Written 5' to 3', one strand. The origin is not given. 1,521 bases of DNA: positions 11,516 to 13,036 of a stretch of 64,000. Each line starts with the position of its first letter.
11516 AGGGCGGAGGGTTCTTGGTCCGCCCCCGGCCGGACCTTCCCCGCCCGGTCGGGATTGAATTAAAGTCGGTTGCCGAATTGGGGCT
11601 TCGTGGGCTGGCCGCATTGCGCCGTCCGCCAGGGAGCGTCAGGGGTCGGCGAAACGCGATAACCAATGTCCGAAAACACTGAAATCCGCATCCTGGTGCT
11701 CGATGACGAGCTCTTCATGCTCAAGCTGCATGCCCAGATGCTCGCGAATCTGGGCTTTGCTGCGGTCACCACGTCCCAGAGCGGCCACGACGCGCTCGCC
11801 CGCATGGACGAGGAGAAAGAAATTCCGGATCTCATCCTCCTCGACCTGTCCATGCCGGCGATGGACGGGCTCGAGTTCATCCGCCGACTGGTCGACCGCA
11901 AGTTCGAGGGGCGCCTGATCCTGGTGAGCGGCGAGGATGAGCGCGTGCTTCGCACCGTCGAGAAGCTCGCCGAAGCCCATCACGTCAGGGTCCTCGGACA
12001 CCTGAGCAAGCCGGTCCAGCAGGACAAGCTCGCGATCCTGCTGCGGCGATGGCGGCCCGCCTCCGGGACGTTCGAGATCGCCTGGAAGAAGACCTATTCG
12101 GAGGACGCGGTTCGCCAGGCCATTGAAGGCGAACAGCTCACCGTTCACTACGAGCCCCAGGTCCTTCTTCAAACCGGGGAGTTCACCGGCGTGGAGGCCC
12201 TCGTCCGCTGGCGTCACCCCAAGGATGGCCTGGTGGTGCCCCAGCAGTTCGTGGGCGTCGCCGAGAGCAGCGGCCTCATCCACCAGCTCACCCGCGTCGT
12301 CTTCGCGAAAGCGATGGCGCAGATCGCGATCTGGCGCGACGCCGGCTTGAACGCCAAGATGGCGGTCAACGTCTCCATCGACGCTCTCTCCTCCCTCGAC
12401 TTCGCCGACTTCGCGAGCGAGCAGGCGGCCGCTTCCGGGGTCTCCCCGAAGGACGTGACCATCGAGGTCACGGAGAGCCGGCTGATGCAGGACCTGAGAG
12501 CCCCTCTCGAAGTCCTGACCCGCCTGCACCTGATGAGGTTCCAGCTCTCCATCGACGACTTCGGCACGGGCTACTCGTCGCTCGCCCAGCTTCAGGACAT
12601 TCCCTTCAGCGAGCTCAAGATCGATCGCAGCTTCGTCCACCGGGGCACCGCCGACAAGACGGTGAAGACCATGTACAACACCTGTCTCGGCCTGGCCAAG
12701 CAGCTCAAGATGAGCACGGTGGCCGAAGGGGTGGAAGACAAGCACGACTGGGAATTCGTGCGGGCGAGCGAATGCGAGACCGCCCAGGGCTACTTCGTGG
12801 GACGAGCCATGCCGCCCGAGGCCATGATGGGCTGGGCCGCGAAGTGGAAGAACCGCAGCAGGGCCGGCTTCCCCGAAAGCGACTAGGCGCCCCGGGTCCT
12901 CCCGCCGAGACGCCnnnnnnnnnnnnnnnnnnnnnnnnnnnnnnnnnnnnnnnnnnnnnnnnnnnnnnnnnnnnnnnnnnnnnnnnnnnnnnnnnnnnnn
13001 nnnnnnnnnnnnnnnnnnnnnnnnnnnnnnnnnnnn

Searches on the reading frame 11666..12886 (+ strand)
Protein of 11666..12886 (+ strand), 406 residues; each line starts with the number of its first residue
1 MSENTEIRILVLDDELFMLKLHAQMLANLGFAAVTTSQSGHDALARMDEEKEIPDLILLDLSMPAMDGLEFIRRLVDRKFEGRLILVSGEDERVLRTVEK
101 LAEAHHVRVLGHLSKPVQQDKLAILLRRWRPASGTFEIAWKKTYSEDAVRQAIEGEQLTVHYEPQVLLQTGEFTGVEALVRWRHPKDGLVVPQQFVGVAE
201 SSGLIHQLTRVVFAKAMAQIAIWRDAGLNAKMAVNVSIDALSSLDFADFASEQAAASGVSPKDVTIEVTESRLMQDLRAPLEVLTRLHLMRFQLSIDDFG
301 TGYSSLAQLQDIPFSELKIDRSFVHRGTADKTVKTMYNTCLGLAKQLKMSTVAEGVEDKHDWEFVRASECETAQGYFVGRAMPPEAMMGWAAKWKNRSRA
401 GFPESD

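Call 86: search_protein_families(library=pfam, proteins=[window:11666-12886:+], max_evalue=0.00001)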
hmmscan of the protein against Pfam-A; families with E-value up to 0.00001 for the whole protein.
window:11666-12886:+ (406 aa): 2 families
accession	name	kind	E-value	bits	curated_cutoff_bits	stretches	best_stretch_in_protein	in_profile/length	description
PF00563.25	EAL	-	6.9e-63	212.6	31.3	1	147-380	2-235/236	EAL domain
PF00072.30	Response_reg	-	8.4e-19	68.2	30.2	1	9-123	1-107/111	Response regulator receiver domain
